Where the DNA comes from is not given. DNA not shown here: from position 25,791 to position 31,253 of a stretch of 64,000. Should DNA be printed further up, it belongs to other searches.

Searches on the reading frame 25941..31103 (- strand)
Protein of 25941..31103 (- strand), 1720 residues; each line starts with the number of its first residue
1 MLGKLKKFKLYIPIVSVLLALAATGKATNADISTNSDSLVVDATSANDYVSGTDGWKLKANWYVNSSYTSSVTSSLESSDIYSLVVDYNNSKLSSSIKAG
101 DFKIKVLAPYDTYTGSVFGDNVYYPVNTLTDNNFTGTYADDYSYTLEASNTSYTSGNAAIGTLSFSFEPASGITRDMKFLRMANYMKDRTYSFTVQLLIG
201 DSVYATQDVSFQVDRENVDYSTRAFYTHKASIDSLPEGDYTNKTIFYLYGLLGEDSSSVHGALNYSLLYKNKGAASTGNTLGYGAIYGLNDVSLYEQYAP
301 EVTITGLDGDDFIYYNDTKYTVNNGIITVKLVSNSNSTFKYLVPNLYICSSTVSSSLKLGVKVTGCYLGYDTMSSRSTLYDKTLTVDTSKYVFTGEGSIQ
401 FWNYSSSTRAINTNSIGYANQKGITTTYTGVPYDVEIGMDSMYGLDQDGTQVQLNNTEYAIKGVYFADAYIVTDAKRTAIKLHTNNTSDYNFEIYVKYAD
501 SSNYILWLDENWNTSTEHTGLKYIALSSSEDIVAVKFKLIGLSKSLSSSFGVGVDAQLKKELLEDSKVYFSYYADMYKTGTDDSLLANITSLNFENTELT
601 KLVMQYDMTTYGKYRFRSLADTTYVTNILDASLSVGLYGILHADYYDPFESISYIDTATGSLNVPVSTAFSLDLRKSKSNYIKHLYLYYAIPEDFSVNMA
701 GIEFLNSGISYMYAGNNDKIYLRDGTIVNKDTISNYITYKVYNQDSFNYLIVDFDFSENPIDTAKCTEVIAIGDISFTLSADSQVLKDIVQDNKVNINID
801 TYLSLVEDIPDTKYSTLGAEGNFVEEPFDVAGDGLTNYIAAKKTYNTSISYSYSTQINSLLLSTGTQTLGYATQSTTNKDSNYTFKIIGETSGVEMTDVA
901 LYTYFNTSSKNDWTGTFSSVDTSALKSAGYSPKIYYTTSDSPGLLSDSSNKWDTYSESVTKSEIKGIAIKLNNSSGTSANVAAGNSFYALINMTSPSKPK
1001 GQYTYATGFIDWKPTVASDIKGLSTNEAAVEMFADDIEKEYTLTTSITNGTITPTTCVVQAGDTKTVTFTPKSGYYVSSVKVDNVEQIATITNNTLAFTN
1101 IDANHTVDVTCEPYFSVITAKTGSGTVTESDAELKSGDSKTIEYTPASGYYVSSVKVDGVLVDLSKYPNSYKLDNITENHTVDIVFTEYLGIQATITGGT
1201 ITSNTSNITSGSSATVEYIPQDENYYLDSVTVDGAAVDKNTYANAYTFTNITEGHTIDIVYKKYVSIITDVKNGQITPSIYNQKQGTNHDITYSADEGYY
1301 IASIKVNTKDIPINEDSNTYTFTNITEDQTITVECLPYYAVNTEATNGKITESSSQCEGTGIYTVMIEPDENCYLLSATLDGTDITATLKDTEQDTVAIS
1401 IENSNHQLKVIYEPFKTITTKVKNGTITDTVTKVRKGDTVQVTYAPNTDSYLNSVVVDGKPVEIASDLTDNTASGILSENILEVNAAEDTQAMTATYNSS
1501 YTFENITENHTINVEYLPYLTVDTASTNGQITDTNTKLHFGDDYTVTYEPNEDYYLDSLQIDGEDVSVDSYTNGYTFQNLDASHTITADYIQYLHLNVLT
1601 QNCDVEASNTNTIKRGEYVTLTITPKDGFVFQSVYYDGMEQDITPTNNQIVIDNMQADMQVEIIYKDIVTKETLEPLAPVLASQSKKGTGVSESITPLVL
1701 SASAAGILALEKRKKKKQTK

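Call 7: search_protein_families(library=pfam, proteins=[window:25941-31103:-], max_evalue=0.01)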
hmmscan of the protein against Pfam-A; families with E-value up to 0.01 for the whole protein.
window:25941-31103:- (1720 aa): 1 family
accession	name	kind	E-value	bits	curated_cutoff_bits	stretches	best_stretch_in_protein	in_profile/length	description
PF18998.6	Flg_new_2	-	1.5e-17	63.8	23.6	1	1117-1187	3-70/73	Divergent InlB B-repeat domain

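Call 24: find_encoding_contigs(protein=window:25941-31103:-, flank=10000, max_places=10)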
Protein window:25941-31103:- (1720 aa): 8 contigs read that carry it; 3 places shown.
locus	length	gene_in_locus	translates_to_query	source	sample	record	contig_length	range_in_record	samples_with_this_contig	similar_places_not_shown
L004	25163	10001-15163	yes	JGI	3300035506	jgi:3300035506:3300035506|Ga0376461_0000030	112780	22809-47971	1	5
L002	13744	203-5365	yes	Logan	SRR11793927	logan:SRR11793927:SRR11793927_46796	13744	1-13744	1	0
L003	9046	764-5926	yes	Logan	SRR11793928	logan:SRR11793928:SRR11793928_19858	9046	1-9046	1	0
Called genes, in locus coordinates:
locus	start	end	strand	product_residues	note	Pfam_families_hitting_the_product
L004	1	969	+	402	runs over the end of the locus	PF00145:DNA_methylase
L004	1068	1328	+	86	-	-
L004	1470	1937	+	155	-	PF01957:NfeD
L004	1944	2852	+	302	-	PF01145:Band_7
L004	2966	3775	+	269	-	PF14257:DUF4349 (faint)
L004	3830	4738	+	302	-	-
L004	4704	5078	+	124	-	-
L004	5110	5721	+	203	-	-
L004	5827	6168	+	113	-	-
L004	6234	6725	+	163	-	-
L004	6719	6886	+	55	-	-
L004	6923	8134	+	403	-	PF01841:Transglut_core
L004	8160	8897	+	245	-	-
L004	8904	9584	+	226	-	-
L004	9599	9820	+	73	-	PF03840:SecG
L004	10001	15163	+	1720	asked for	PF18998:Flg_new_2 (faint)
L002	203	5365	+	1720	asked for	PF18998:Flg_new_2 (faint)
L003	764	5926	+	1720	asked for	PF18998:Flg_new_2 (faint)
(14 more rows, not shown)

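Call 55: search_protein_families(library=ncbifam, proteins=[window:25941-31103:-], max_evalue=1)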
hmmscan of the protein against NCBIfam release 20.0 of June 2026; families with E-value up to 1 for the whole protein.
window:25941-31103:- (1720 aa): 0 families
